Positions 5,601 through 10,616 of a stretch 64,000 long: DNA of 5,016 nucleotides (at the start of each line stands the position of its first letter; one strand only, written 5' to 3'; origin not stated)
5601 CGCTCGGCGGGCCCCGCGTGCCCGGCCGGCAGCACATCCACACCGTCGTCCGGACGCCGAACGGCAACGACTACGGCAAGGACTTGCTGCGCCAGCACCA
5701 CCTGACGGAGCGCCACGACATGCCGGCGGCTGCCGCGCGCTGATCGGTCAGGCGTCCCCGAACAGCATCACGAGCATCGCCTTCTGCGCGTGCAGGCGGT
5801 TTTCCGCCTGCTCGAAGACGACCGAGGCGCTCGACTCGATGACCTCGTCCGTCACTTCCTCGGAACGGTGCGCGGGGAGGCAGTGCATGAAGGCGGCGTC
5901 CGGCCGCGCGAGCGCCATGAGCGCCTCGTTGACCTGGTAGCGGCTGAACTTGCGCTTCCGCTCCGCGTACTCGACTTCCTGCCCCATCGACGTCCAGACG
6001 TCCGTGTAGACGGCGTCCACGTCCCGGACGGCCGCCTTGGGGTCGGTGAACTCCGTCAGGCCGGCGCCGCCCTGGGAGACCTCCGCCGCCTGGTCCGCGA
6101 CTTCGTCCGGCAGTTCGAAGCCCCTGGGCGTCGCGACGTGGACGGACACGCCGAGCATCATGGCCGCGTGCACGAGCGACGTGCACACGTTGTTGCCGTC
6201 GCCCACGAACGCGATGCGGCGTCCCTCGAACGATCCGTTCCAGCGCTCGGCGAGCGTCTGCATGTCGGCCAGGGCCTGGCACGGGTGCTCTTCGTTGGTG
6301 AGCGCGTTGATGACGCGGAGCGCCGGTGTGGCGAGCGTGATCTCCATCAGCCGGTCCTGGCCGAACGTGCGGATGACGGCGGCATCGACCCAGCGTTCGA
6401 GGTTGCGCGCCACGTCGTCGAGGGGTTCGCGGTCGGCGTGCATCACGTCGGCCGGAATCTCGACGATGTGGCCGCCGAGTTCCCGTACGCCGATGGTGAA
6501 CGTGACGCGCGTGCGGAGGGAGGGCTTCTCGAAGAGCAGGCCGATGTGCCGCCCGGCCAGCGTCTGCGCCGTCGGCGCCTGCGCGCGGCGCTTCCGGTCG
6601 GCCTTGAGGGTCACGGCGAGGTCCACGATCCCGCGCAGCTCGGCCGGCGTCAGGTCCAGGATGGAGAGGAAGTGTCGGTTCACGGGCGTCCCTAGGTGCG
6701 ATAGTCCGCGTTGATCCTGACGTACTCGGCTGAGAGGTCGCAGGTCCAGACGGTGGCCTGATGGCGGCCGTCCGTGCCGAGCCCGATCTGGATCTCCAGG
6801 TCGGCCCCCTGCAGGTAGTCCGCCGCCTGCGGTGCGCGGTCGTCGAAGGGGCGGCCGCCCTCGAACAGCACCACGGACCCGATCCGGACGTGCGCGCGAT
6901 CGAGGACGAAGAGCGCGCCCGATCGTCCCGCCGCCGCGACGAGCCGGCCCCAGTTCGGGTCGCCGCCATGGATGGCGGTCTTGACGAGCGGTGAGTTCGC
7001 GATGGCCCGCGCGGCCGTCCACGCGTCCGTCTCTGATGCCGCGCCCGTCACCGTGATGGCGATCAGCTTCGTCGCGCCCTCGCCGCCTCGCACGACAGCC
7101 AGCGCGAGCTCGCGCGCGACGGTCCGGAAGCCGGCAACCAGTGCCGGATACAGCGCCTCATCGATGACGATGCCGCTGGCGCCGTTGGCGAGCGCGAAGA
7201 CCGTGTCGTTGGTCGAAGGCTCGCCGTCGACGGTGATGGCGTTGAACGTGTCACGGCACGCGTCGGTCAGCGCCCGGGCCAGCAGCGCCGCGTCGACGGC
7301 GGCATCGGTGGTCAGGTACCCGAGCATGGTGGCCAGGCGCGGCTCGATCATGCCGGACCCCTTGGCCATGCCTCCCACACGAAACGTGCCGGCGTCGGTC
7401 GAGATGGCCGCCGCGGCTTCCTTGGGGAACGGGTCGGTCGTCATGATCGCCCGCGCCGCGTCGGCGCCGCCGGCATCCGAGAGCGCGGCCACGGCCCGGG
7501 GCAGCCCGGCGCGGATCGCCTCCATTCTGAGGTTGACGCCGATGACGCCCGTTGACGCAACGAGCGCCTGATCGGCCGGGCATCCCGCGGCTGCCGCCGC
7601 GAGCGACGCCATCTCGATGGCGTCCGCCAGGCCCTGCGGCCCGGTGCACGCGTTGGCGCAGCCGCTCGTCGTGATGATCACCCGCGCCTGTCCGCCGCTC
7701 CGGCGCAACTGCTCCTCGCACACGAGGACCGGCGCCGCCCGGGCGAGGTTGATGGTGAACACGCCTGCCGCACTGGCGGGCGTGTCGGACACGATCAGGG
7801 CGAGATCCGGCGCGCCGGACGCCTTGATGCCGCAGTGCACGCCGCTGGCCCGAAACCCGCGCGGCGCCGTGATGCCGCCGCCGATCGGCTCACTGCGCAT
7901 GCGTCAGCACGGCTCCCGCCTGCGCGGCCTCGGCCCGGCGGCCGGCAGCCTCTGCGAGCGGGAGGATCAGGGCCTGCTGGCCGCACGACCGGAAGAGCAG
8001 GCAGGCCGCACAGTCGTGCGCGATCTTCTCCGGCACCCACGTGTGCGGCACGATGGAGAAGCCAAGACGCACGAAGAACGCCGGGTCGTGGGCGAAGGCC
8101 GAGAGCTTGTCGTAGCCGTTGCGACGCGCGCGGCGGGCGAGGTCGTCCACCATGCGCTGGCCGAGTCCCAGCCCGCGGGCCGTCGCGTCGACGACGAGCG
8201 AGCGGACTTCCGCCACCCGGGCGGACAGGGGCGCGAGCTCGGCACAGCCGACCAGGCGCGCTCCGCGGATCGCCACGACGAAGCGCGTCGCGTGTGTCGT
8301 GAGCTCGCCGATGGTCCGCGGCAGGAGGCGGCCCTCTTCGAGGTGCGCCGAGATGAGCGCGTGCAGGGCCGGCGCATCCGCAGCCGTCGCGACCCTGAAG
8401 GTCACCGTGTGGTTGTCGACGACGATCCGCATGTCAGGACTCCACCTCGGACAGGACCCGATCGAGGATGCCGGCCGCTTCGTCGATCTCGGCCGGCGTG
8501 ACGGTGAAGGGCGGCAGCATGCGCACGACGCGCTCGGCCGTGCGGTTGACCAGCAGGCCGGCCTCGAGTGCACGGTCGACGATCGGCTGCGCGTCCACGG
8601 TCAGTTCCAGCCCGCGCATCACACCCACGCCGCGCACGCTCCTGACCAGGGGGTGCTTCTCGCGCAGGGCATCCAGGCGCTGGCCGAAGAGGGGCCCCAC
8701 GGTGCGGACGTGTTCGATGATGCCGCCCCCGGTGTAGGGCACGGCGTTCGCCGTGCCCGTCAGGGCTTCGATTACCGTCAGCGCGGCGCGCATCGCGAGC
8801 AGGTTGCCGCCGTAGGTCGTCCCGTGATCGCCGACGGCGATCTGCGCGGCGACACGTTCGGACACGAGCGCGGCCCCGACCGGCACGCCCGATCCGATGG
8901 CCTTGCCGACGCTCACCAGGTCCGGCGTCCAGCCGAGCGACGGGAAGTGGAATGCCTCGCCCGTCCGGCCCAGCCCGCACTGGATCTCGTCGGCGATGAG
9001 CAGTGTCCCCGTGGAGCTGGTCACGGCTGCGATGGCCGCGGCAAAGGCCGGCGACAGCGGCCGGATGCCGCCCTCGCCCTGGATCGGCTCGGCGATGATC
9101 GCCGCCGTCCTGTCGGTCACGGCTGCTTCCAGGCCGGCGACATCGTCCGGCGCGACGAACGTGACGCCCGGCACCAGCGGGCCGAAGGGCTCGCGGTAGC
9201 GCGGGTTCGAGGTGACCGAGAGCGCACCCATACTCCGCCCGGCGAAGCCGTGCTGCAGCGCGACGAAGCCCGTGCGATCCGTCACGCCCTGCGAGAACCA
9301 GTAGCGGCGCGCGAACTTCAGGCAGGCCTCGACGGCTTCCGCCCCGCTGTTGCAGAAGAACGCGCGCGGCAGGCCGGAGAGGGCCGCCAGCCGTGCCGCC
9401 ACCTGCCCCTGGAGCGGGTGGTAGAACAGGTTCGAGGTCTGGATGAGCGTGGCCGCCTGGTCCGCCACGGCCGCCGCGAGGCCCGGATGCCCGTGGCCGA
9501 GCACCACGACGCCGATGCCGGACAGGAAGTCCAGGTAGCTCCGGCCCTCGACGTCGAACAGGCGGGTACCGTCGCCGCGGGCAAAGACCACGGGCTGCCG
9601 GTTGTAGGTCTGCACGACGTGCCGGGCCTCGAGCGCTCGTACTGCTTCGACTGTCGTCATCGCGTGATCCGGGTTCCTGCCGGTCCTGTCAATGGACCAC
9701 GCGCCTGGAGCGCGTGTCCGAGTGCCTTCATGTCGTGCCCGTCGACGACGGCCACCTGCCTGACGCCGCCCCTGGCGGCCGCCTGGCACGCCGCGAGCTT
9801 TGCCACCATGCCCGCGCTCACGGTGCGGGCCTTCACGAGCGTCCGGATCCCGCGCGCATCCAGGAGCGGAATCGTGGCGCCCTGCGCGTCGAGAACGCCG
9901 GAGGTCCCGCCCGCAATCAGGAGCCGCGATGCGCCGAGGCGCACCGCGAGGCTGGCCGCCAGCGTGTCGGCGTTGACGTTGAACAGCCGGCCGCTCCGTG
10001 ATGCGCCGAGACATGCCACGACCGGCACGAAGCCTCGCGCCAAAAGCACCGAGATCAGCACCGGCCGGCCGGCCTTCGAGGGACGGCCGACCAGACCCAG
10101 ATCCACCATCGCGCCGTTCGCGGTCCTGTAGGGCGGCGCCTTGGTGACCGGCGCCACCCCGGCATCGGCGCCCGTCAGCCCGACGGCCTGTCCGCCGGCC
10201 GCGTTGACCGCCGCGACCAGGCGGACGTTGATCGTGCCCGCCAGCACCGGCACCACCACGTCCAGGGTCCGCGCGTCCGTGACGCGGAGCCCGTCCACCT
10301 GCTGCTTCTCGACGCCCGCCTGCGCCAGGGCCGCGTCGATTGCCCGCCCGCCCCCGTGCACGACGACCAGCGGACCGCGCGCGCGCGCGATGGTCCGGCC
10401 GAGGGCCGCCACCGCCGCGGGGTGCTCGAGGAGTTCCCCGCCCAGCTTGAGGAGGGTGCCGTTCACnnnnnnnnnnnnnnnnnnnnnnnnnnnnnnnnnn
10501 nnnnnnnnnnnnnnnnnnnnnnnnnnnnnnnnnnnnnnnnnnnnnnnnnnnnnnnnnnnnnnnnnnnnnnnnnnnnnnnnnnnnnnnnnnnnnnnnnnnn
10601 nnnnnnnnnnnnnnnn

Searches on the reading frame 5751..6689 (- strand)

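Call 55: search_protein_families(library=ncbifam, proteins=[window:5751-6689:-], max_evalue=1e-10)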
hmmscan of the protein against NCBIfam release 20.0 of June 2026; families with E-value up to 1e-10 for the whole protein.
window:5751-6689:- (313 aa): 16 families
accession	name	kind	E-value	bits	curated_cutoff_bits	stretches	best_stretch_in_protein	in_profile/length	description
NF001986.0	PRK00779.1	subfamily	3.4e-112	374.5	306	1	4-311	5-305/307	ornithine carbamoyltransferase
TIGR00658.1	orni_carb_tr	equivalog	2.6e-100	335.5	280.85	1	5-310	1-303/304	ornithine carbamoyltransferase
NF011380.0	PRK14805.1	equivalog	9e-87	290.9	421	1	5-311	2-301/302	ornithine carbamoyltransferase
TIGR04384.1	putr_carbamoyl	exception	2.7e-73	247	500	1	6-310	1-307/330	putrescine carbamoyltransferase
NF003286.0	PRK04284.1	subfamily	1.4e-63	215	515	1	4-311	6-331/332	ornithine carbamoyltransferase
NF009213.0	PRK12562.1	subfamily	2.9e-56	191.2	559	1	4-277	6-281/334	ornithine carbamoyltransferase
NF002470.0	PRK01713.1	equivalog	2.5e-50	171.8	545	1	4-276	7-280/334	ornithine carbamoyltransferase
NF003384.0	PRK04523.1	equivalog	6.1e-46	157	288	1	5-310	4-333/336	N-acetylornithine carbamoyltransferase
NF011379.0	PRK14804.1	equivalog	7.6e-46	156.7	373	1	5-309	7-308/311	ornithine carbamoyltransferase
NF002032.1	PRK00856.1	equivalog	2.3e-40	138.6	263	1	5-309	1-296/297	aspartate carbamoyltransferase catalytic subunit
TIGR00670.1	asp_carb_tr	equivalog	3.6e-35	121.6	236.95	1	5-309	1-302/304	aspartate carbamoyltransferase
NF008853.0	PRK11891.1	equivalog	1.3e-21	76.7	560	1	40-311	121-399/430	aspartate carbamoyltransferase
NF006046.0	PRK08192.1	equivalog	7.4e-19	68.2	512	1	5-310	7-317/339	aspartate carbamoyltransferase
NF005538.0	PRK07200.1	equivalog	3.5e-13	49.3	453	0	126-234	156-274/396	knotted carbamoyltransferase YgeW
NF010387.0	PRK13814.1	equivalog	2.6e-12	46.3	660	1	41-308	40-301/310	aspartate carbamoyltransferase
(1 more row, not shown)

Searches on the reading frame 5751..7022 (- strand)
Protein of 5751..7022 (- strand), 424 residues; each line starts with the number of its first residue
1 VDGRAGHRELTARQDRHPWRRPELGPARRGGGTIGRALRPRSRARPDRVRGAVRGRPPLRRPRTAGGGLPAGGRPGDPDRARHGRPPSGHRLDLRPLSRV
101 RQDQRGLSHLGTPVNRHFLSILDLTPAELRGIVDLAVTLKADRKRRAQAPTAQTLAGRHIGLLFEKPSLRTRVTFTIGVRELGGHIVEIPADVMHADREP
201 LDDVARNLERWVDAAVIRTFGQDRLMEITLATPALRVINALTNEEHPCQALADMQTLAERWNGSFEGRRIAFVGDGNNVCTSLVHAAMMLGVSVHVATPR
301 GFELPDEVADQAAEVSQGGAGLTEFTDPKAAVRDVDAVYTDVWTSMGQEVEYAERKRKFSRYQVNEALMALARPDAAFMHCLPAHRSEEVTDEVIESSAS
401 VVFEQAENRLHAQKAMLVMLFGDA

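Call 11: search_protein_families(library=pfam, proteins=[window:5751-7022:-], max_evalue=0.001)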
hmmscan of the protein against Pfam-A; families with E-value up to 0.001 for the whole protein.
window:5751-7022:- (424 aa): 2 families
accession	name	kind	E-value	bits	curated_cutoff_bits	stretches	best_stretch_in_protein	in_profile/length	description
PF00185.30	OTCace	-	2.6e-56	190.5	29.4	1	267-420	2-157/157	Aspartate/ornithine carbamoyltransferase, Asp/Orn binding domain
PF02729.26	OTCace_N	-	1.9e-38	132.3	29.9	1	116-259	1-148/148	Aspartate/ornithine carbamoyltransferase, carbamoyl-P binding domain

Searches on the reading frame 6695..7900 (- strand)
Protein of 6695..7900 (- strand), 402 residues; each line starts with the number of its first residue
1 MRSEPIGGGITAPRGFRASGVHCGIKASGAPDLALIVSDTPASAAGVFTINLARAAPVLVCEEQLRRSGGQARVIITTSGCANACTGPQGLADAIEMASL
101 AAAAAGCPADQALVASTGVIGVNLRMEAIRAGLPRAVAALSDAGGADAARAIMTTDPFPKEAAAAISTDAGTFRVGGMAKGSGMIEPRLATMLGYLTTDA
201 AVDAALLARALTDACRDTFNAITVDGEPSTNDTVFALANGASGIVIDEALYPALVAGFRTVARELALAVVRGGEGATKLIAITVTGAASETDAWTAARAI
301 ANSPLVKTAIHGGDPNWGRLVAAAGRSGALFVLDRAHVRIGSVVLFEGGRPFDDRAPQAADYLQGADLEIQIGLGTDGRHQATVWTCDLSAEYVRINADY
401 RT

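Call 11: search_protein_families(library=pfam, proteins=[window:6695-7900:-], max_evalue=0.001)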
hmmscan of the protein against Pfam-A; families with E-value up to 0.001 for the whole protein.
window:6695-7900:- (402 aa): 1 family
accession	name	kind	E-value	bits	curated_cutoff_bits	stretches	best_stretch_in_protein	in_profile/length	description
PF01960.23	ArgJ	-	6.7e-139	463.2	32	1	17-402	1-377/377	ArgJ family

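Call 55: search_protein_families(library=ncbifam, proteins=[window:6695-7900:-], max_evalue=1e-10)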
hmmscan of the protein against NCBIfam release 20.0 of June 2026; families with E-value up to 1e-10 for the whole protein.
window:6695-7900:- (402 aa): 2 families
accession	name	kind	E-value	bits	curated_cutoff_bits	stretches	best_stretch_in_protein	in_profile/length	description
NF003802.0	PRK05388.1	equivalog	7.1e-142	472.7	351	1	9-402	6-400/400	bifunctional glutamate N-acetyltransferase/amino-acid acetyltransferase ArgJ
TIGR00120.1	ArgJ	equivalog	6.3e-127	423.7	298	1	7-402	2-405/405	bifunctional ornithine acetyltransferase/N-acetylglutamate synthase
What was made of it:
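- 5748..11509 (-): Divergent operon argC (10463-11509), argB (9657-10466), argD (8434-9660), GNAT (about 7890-8440), argJ (6692-7900), argF (5748-6689). All are intact. Calls 11, 55.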

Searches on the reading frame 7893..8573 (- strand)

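Call 11: search_protein_families(library=pfam, proteins=[window:7893-8573:-], max_evalue=0.001)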
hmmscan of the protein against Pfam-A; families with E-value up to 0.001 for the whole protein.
window:7893-8573:- (227 aa): 3 families
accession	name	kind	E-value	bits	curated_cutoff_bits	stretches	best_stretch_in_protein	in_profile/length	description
PF00583.31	Acetyltransf_1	-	4.6e-11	43.5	20.7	1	92-172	29-116/116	Acetyltransferase (GNAT) family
PF13508.13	Acetyltransf_7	-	1.3e-09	38.7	27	1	96-173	3-83/84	Acetyltransferase (GNAT) domain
PF13673.13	Acetyltransf_10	-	1e-05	25.9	23.6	1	93-173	28-108/128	Acetyltransferase (GNAT) domain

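Call 55: search_protein_families(library=ncbifam, proteins=[window:7893-8573:-], max_evalue=1e-10)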
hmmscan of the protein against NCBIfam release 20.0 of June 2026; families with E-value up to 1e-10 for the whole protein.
window:7893-8573:- (227 aa): 6 families
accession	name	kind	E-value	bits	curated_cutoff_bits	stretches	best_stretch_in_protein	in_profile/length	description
NF005840.0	PRK07757.1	equivalog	1.8e-31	109.1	154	1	57-205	3-151/153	N-acetyltransferase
NF008964.0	PRK12308.1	equivalog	9.4e-21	73.8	657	1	53-208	460-615/624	argininosuccinate lyase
NF005921.0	PRK07922.1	equivalog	1e-17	64.3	180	1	54-186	4-137/170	amino-acid N-acetyltransferase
NF003641.0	PRK05279.1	equivalog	5.2e-14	51.9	344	1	50-183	288-423/441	amino-acid N-acetyltransferase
NF040501.1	resist_ArsN2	equivalog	2.4e-13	49.8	125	1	75-186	6-115/133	arsenic resistance N-acetyltransferase ArsN2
TIGR01890.1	N-Ac-Glu-synth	equivalog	1.6e-11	43.8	202.85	1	51-182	277-410/429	amino-acid N-acetyltransferase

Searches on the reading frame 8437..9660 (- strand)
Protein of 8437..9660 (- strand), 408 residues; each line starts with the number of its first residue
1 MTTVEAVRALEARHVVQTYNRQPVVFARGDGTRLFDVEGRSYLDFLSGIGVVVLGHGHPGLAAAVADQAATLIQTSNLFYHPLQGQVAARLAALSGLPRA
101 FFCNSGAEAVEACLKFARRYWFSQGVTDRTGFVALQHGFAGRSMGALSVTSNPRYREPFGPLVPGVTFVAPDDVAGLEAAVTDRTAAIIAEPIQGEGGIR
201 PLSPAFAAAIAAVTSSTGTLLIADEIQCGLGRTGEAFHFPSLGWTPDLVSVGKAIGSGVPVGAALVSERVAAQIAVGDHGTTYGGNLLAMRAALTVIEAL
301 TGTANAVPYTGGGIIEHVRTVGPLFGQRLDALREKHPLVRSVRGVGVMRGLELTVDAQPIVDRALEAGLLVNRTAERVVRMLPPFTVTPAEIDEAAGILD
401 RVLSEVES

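Call 55: search_protein_families(library=ncbifam, proteins=[window:8437-9660:-], max_evalue=1e-10)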
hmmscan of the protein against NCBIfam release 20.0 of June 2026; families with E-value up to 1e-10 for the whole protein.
window:8437-9660:- (408 aa): 69 families (the best 25 are shown)
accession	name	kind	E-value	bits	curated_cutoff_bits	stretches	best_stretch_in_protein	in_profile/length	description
TIGR00707.1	argD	subfamily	5.3e-125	417.2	410.05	1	15-403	2-380/381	acetylornithine/succinylornithine family transaminase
NF002325.0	PRK01278.1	subfamily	8.7e-119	396.7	372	1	12-407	3-390/395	acetylornithine transaminase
NF002874.0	PRK03244.1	equivalog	3.1e-110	368.7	457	1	13-406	16-395/399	acetylornithine transaminase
NF002797.0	PRK02936.1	equivalog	3.1e-103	345.5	496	1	13-405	2-379/385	acetylornithine transaminase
NF003468.0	PRK05093.1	subfamily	5.9e-90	301.9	522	1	8-406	9-402/405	acetylornithine/succinyldiaminopimelate transaminase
NF042418.1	LysJ_Th_th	equivalog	3.4e-89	299.4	700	1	10-394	6-376/386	[LysW]-aminoadipate semialdehyde transaminase LysJ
TIGR03246.1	arg_catab_astC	subfamily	8.4e-87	291.7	609.95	1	13-402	8-392/397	acetylornithine/succinylornithine family transaminase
NF003273.0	PRK04260.1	equivalog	5.7e-86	288.4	616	1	15-403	4-375/376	acetylornithine transaminase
NF004426.0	PRK05769.1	equivalog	2.5e-85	286.9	552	2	183-406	220-440/441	acetyl ornithine aminotransferase family protein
NF009047.0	PRK12381.1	subfamily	1.3e-83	281.1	630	1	13-403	12-397/406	bifunctional succinylornithine transaminase/acetylornithine transaminase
NF002985.0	PRK03715.1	equivalog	2.9e-81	273.2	568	1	13-406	9-394/395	acetylornithine transaminase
NF045491.1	LysJ_Sulfobales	equivalog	4.8e-81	272.6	700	1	15-408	3-382/386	[LysW]-aminoadipate semialdehyde/glutamate semialdehyde transaminase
NF005993.0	PRK08117.1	subfamily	2.1e-80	270.5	574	2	182-407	205-431/433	aspartate aminotransferase family protein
NF003397.0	PRK04612.1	equivalog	9.2e-78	261.9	735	1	4-399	4-397/408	acetylornithine transaminase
TIGR01885.1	Orn_aminotrans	equivalog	8.7e-76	255.2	378.4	1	8-403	5-401/402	ornithine--oxo-acid transaminase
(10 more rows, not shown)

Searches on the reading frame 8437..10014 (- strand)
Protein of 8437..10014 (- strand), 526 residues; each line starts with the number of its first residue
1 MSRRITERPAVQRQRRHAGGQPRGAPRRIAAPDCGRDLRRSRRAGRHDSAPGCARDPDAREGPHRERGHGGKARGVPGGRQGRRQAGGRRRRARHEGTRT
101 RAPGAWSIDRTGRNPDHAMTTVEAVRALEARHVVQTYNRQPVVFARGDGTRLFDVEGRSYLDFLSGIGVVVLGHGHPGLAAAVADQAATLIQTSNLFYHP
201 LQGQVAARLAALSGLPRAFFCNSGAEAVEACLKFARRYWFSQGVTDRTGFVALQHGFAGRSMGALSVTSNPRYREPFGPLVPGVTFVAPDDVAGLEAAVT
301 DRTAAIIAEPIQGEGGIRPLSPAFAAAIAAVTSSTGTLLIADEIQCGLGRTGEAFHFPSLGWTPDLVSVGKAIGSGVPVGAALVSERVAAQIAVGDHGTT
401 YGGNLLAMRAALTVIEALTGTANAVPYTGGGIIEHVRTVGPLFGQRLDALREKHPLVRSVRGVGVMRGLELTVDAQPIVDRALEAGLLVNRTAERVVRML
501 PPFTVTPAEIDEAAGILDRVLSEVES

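Call 11: search_protein_families(library=pfam, proteins=[window:8437-10014:-], max_evalue=0.001)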
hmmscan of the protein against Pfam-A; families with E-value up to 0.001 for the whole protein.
window:8437-10014:- (526 aa): 1 family
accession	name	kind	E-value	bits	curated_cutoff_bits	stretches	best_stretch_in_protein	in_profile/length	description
PF00202.27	Aminotran_3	-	1.9e-100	336.8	30.5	1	139-521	8-403/403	Aminotransferase class-III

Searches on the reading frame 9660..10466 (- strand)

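Call 11: search_protein_families(library=pfam, proteins=[window:9660-10466:-], max_evalue=0.001)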
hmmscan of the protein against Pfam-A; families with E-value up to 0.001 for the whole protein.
window:9660-10466:- (269 aa): 1 family
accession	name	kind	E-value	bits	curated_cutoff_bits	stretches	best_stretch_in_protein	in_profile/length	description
PF00696.33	AA_kinase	-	5e-32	111.9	24.9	1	5-242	4-234/234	Amino acid kinase family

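Call 55: search_protein_families(library=ncbifam, proteins=[window:9660-10466:-], max_evalue=1e-10)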
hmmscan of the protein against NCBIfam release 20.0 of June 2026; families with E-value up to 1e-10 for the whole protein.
window:9660-10466:- (269 aa): 8 families
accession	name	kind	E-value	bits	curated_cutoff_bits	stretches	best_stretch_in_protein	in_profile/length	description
TIGR00761.1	argB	equivalog_domain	5.5e-49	166.8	151.3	1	6-240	4-231/231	acetylglutamate kinase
NF003387.0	PRK04531.1-2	equivalog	1.2e-30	106.4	426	1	5-226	40-250/441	acetylglutamate kinase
NF010659.0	PRK14058.1-1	equivalog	3.7e-23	82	223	1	6-257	4-263/267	[LysW]-aminoadipate kinase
NF003641.0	PRK05279.1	equivalog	6.4e-21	74.7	344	1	33-249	59-275/441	amino-acid N-acetyltransferase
TIGR01890.1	N-Ac-Glu-synth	equivalog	1.4e-19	70.4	202.85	1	33-249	51-263/429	amino-acid N-acetyltransferase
NF010662.0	PRK14058.1-4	equivalog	3.2e-19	69.1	194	1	6-257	4-258/264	[LysW]-aminoadipate/[LysW]-glutamate kinase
NF003386.0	PRK04531.1-1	equivalog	1.1e-18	67.4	417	1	34-222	75-251/442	acetylglutamate kinase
NF010661.0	PRK14058.1-3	equivalog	4.2e-15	55.6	251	1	5-257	4-267/283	acetylglutamate/acetylaminoadipate kinase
